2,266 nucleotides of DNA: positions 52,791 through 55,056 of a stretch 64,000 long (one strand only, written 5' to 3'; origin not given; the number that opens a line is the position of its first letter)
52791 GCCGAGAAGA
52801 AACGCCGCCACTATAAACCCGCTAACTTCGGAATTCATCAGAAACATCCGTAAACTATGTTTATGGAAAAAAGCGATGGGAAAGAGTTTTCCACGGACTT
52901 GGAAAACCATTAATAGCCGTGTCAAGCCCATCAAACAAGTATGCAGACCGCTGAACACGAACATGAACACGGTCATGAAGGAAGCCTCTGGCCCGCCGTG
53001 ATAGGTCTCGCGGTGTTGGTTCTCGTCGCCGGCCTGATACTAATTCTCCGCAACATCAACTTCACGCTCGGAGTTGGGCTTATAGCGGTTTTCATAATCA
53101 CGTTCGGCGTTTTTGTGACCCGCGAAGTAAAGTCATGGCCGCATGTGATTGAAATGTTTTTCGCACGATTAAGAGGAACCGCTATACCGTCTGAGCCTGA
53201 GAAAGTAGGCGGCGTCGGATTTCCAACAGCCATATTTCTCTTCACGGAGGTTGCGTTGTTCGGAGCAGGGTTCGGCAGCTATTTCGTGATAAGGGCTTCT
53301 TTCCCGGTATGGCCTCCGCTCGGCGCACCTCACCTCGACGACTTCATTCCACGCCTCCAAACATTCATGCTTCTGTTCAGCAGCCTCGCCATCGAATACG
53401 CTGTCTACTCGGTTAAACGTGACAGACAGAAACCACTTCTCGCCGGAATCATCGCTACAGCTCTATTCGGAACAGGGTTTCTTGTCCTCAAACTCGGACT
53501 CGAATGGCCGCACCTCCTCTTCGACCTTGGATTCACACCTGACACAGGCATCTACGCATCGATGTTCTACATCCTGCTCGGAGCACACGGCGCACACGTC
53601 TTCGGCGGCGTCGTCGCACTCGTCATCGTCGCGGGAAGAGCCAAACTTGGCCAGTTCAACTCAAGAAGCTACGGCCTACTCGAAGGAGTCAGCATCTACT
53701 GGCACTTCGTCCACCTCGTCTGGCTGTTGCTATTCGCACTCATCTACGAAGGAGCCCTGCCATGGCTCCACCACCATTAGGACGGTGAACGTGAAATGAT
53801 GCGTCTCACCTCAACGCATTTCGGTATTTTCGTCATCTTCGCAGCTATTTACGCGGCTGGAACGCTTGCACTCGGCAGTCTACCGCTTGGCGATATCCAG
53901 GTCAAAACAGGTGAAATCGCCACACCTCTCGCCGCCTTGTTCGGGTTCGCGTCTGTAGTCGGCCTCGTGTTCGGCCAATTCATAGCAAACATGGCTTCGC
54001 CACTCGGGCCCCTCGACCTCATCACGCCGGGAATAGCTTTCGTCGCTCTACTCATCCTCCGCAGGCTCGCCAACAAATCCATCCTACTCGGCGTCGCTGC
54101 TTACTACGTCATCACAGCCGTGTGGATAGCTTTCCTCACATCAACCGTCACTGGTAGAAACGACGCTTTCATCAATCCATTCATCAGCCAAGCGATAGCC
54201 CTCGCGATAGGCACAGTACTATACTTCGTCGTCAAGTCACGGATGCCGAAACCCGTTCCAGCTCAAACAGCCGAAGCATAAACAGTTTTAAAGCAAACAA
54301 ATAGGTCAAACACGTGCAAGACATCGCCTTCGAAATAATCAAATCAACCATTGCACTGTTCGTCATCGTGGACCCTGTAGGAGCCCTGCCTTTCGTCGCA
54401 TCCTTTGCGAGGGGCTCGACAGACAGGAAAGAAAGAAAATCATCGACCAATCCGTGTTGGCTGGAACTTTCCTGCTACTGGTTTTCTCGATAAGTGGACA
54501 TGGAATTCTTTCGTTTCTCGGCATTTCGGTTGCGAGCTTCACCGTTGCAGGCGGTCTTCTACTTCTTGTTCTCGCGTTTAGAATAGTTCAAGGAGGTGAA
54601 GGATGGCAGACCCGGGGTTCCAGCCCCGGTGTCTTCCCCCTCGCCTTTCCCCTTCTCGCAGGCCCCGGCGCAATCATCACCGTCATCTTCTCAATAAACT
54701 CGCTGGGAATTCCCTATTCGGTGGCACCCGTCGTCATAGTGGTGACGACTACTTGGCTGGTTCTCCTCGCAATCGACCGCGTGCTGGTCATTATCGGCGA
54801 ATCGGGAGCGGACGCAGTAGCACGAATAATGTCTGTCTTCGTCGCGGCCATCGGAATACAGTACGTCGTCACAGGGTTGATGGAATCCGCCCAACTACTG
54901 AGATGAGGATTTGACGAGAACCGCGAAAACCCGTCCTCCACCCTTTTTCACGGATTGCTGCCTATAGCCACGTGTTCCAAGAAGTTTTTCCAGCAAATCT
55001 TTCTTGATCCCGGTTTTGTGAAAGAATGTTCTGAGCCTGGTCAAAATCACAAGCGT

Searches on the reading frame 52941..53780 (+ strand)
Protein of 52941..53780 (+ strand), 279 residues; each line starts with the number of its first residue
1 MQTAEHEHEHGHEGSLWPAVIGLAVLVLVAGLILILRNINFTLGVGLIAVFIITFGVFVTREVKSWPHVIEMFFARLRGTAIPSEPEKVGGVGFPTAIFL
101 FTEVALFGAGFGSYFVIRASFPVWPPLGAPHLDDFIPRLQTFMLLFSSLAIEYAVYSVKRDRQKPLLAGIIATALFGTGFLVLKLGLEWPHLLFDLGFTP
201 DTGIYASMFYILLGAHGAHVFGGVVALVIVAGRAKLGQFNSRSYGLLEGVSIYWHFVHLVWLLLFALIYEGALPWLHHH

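Call 48: search_protein_families(library=pfam, proteins=[window:52941-53780:+], max_evalue=0.0001)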
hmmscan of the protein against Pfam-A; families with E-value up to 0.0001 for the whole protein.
window:52941-53780:+ (279 aa): 1 family
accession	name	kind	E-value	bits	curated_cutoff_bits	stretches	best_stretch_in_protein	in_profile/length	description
PF00510.24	COX3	-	6e-21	75.9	23.8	1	14-269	8-254/258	Cytochrome c oxidase subunit III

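Call 53: find_encoding_contigs(protein=window:52941-53780:+, flank=4000, max_places=10)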
Protein window:52941-53780:+ (279 aa): 12 contigs read that carry it; 3 places shown.
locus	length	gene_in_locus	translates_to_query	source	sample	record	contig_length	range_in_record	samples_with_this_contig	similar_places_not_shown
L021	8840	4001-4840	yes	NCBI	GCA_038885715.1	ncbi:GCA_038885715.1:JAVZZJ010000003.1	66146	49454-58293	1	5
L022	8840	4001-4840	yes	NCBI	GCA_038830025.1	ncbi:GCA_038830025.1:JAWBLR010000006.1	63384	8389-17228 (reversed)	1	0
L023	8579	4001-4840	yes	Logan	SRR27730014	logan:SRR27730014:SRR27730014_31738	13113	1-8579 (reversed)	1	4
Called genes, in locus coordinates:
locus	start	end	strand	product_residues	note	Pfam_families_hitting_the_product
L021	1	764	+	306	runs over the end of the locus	PF01904:DUF72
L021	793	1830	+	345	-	PF08240:ADH_N, PF00107:ADH_zinc_N, PF13602:ADH_zinc_N_2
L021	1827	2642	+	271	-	PF01008:IF-2B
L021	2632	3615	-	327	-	PF03600:CitMHS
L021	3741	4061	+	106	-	-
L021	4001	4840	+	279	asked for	PF00510:COX3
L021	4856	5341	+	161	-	PF06177:QueT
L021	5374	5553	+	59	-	-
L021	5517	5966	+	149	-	PF01914:MarC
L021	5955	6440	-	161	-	PF13489:Methyltransf_23 (weak), PF08241:Methyltransf_11, PF13847:Methyltransf_31 (faint), PF00107:ADH_zinc_N (faint)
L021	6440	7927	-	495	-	PF00171:Aldedh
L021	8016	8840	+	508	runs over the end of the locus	PF00881:Nitroreductase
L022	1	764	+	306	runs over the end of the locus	PF01904:DUF72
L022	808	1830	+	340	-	PF08240:ADH_N, PF00107:ADH_zinc_N, PF13602:ADH_zinc_N_2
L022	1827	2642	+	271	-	PF01008:IF-2B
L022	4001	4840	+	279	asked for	PF00510:COX3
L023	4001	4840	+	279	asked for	PF00510:COX3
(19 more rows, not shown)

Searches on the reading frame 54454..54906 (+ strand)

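Call 48: search_protein_families(library=pfam, proteins=[window:54454-54906:+], max_evalue=0.0001)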
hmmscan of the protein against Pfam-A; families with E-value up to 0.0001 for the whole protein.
window:54454-54906:+ (150 aa): 1 family
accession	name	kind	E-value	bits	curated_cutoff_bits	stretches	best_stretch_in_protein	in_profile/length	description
PF01914.23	MarC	-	9.8e-26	90.9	23.9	1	2-144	45-201/203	MarC family integral membrane protein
